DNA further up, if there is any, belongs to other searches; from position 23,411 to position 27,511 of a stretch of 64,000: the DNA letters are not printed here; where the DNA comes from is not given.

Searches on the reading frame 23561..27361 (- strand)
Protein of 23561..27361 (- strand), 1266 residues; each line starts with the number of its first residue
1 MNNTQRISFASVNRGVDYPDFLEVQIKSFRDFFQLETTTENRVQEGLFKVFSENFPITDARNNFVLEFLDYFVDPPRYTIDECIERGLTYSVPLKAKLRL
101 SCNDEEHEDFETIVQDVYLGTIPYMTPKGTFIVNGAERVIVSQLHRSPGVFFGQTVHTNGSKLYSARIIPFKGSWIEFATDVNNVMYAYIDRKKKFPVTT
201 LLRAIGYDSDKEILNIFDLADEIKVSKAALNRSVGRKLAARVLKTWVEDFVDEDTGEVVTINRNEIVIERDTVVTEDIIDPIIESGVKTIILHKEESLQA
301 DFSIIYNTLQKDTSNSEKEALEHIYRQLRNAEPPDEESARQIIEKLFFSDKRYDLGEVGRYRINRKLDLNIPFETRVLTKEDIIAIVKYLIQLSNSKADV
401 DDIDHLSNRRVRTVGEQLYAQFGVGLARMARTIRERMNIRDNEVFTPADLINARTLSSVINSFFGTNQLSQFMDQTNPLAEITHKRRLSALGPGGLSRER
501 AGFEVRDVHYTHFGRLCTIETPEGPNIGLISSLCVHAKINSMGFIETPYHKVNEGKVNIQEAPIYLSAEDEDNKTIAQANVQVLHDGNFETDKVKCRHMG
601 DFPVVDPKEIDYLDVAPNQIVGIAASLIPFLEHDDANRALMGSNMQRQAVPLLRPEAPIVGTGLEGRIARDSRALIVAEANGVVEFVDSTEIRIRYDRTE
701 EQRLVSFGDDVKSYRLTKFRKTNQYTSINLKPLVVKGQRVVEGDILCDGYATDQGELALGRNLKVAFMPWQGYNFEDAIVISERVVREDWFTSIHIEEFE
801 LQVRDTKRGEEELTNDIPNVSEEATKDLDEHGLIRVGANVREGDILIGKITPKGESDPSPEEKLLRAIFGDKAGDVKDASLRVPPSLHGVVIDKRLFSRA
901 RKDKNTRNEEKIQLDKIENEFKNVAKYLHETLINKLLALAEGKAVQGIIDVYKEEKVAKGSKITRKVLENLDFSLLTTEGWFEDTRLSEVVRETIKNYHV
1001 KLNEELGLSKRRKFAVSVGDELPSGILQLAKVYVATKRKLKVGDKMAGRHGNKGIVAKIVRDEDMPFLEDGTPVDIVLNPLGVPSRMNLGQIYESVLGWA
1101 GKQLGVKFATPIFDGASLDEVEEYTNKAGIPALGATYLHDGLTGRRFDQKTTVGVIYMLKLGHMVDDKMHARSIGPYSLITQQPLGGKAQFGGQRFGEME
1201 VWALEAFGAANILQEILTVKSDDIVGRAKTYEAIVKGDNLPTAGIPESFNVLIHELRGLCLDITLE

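Call 46: find_related_loci(query=window:23561-27361:-, collection=genome_contigs, flank=1000)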
Query window:23561-27361:- (1266 aa) in genome_contigs; peptide patterns used: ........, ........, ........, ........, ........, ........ (x = any residue, [..] = any of these).
600 stretches matched a pattern (row limit reached: there are more); 600 encode a relative of the query (tblastn E <= 1e-3); the best 80 are kept; 80 distinct loci.
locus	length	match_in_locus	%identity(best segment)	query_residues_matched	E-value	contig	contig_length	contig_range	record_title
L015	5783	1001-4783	79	5-1266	0e+0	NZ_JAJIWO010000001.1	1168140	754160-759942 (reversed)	Mucilaginibacter sp. UR6-11 contig1, whole genome shotgun sequence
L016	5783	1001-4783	78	5-1266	0e+0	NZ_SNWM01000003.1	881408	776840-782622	Pedobacter duraquae strain DSM 19034 Ga0180971_103, whole genome shotgun sequence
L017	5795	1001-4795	79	1-1266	0e+0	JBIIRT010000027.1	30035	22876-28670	MAG: Daejeonella sp. isolate ME2003-10-15_3300042462_group2_bin55 Rohwer_bin1075_scaffold_328_c1, whole genome shotgun s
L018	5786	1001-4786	76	5-1266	0e+0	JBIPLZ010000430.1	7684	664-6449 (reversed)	MAG: Flavobacteriales bacterium isolate ME2015-10-10_3300044731_group6_bin130 Rohwer_bin934_scaffold_11703_c1, whole gen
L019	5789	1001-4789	76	4-1266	0e+0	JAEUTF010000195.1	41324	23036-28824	MAG: Bacteroidia bacterium isolate new MAG-322 k141_1151947, whole genome shotgun sequence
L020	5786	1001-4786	76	5-1266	0e+0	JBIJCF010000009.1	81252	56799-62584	MAG: Bacteroidia bacterium isolate ME2006-08-18D11_3300042945_group2_bin212 Rohwer_bin431_scaffold_111_c1, whole genome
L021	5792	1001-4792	74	3-1266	0e+0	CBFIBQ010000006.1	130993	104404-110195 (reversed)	MAG: Salibacteraceae bacterium isolate Co_bin_522_indstr genome assembly, contig: Co_bin_522_indstr_c6, whole genome sho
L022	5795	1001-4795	74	1-1265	0e+0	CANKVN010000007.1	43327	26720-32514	MAG: Flavobacteriales bacterium isolate ZE-13oct10-141 genome assembly, contig: ZE-13oct10-C282, whole genome shotgun se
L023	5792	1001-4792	74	3-1266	0e+0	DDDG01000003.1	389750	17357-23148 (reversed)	MAG TPA_asm: Flavobacteriales bacterium UBA1986 UBA1986_contig_2035, whole genome shotgun sequence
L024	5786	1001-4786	74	5-1265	0e+0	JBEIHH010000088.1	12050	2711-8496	MAG: Crocinitomicaceae bacterium isolate Sample-102-S76-bin-193 Sample_102_S76-bin_193-k141_2987263, whole genome shotgu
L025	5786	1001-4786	73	5-1265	0e+0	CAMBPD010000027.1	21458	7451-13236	MAG: Chryseobacterium gleum isolate MoH-02may19-300 genome assembly, contig: MoH-02may19-C3823, whole genome shotgun seq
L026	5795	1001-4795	73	2-1266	0e+0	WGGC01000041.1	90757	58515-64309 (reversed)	MAG: Bacteroidales bacterium isolate S147_9 k151_141252, whole genome shotgun sequence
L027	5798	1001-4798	74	2-1266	0e+0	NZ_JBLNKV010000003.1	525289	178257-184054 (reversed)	Flavobacterium sp. ZT3R25 L22_3, whole genome shotgun sequence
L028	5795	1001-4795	74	2-1266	0e+0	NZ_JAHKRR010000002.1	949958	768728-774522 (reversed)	Sinomicrobium weinanense strain FJxs xs_2, whole genome shotgun sequence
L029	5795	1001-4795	74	3-1266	0e+0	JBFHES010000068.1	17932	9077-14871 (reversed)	MAG: Bacteroidales bacterium isolate Mix_sand07.2021.05.G.106 k141_352343_length_17932_cov_28.7633, whole genome shotgun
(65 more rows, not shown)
